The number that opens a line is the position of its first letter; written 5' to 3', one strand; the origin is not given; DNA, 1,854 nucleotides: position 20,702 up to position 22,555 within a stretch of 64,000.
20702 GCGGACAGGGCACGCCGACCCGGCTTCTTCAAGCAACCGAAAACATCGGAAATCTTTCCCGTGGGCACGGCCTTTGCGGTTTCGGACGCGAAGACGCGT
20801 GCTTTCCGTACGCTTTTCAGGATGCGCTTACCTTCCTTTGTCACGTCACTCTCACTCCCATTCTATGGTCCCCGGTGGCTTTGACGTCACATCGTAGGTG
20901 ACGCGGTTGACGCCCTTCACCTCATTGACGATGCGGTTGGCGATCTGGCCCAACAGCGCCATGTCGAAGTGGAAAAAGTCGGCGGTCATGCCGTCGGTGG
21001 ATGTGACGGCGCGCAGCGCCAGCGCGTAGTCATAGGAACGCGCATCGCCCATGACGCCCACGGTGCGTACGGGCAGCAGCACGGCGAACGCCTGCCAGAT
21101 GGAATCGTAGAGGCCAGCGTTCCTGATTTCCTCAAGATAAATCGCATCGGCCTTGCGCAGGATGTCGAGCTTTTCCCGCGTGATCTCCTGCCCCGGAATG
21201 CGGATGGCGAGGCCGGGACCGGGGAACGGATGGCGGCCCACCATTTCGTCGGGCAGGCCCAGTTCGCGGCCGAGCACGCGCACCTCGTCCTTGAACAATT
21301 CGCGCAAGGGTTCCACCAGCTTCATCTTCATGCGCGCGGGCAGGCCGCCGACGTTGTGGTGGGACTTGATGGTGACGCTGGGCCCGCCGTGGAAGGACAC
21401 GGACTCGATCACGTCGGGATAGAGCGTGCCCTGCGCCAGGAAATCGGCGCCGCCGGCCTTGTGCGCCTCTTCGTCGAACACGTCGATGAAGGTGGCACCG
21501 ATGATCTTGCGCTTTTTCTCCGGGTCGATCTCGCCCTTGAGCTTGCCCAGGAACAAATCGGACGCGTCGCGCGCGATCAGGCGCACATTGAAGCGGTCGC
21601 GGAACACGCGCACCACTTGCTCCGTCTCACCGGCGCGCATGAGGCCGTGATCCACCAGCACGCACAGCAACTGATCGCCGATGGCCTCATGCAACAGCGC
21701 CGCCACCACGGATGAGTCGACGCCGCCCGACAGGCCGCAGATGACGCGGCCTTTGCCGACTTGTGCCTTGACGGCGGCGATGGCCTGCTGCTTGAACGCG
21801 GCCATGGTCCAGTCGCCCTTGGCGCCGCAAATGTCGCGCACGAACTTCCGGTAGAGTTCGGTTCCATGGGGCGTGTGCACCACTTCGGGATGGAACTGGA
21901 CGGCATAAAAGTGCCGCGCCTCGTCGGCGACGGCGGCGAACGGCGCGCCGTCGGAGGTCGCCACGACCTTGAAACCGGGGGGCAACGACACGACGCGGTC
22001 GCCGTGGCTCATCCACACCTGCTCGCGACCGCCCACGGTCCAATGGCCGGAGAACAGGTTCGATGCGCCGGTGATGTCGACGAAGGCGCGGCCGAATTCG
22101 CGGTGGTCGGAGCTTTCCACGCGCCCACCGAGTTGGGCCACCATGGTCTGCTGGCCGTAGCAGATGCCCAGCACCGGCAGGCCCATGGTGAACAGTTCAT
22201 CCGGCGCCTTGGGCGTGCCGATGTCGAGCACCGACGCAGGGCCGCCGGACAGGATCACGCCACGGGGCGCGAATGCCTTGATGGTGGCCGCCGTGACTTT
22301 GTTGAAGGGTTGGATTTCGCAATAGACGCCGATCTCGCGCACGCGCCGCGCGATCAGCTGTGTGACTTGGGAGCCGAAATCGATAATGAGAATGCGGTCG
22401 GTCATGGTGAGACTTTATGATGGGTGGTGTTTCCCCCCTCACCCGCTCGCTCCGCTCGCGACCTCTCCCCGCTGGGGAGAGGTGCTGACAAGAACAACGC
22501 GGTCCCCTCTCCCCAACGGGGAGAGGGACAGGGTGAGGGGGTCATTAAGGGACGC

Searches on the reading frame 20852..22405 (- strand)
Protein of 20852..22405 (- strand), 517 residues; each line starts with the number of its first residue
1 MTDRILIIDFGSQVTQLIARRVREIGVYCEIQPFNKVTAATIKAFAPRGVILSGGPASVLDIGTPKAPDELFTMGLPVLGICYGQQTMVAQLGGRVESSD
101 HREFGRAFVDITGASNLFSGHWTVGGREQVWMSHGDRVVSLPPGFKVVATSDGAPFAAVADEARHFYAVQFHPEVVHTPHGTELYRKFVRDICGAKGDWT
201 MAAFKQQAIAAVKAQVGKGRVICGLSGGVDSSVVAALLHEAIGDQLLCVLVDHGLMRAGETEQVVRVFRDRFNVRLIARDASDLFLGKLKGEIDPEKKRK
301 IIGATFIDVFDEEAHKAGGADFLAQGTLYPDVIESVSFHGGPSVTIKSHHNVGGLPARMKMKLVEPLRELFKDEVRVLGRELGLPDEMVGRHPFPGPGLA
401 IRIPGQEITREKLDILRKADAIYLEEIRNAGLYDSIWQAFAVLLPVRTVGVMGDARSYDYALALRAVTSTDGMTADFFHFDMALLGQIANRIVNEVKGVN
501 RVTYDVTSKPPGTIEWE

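Call 81: list_cluster_members(proteins=[window:20852-22405:-, window:15018-16664:-, window:16862-18205:+, window:18271-19041:-])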
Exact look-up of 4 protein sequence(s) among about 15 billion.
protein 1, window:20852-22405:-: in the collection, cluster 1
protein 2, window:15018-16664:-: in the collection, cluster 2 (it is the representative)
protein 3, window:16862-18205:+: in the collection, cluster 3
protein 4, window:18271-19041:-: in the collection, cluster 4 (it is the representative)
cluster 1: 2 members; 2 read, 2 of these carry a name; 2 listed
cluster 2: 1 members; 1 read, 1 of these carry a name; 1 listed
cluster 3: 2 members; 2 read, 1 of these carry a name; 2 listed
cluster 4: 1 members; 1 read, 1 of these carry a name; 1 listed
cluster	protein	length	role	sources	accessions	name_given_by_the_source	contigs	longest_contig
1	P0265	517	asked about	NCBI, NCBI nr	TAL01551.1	MAG: glutamine-hydrolyzing GMP synthase [Rhodospirillaceae bacterium]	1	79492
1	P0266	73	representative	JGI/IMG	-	GMP synthase (glutamine-hydrolysing)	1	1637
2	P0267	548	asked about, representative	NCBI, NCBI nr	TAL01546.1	MAG: ABC-F family ATP-binding cassette domain-containing protein [Rhodospirillaceae ...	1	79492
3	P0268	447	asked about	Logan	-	-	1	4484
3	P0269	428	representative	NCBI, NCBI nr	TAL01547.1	MAG: hypothetical protein EPO08_09820 [Rhodospirillaceae bacterium]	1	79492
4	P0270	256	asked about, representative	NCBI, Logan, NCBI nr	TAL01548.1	MAG: hypothetical protein EPO08_09825 [Rhodospirillaceae bacterium]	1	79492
